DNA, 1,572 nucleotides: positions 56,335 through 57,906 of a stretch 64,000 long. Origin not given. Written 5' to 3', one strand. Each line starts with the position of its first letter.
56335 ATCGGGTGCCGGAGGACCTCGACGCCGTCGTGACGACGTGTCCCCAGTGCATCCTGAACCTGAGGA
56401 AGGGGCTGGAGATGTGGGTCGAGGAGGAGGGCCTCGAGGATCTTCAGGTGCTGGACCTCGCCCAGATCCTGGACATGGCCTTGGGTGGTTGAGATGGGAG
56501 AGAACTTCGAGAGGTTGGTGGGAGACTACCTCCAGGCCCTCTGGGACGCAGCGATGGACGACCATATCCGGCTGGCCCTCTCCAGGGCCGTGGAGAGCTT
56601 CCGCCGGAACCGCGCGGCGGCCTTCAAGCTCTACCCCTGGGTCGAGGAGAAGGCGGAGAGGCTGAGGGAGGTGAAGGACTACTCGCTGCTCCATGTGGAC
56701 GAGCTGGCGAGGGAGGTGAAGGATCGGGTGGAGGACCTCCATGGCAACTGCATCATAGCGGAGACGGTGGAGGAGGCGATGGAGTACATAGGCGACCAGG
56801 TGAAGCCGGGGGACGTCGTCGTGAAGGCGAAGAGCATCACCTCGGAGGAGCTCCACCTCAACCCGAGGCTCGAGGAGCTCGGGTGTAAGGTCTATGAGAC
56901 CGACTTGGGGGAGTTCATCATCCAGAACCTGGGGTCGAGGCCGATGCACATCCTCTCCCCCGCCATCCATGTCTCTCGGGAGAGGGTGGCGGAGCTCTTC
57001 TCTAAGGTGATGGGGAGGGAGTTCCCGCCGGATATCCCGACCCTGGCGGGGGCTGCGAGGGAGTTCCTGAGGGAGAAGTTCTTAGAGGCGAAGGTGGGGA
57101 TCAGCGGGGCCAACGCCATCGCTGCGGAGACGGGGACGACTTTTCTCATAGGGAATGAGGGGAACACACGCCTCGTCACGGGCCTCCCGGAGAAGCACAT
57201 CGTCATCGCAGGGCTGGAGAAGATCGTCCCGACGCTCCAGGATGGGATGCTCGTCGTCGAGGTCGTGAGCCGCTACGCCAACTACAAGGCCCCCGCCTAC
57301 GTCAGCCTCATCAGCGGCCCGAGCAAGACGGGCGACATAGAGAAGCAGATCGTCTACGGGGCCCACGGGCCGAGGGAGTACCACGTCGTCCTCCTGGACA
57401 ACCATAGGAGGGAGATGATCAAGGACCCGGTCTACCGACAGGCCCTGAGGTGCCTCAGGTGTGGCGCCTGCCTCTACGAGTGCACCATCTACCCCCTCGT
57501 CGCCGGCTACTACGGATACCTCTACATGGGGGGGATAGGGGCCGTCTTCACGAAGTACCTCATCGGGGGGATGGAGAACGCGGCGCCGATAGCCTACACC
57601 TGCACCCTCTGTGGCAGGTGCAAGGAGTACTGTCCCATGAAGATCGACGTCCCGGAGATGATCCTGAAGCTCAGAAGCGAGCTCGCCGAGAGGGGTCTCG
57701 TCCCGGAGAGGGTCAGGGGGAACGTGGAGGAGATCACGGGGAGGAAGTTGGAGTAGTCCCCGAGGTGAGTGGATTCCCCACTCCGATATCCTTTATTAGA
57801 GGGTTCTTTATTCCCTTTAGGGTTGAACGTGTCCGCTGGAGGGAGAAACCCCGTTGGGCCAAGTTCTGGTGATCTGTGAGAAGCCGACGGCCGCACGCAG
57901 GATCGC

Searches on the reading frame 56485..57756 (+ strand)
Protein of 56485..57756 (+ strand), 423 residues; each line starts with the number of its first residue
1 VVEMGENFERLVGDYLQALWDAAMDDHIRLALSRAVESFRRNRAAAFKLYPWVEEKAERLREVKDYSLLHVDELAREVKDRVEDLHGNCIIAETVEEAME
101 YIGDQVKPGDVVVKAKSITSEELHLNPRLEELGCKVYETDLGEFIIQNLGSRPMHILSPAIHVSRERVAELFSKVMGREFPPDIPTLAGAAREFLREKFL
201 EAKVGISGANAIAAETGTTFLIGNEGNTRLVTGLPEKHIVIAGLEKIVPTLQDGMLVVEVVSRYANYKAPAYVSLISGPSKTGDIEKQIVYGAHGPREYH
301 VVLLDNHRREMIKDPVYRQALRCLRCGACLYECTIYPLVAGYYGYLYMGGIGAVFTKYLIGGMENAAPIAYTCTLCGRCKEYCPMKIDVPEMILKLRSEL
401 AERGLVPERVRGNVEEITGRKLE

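Call 65: search_protein_families(library=pfam, proteins=[window:56485-57756:+], max_evalue=0.00001)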
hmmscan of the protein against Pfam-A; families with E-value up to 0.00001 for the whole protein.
window:56485-57756:+ (423 aa): 4 families
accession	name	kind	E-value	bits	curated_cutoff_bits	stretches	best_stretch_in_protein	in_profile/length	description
PF02589.21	LUD_dom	-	1.9e-51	174.9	22.6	1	76-304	2-189/189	LUD domain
PF13183.11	Fer4_8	-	1.1e-11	45.6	27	1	320-387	2-68/68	4Fe-4S dicluster domain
PF13534.11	Fer4_17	-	3.5e-08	34.3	22.2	1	322-388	1-61/61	4Fe-4S dicluster domain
PF13237.11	Fer4_10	-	2.6e-06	27.7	25.5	0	372-397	8-22/53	4Fe-4S dicluster domain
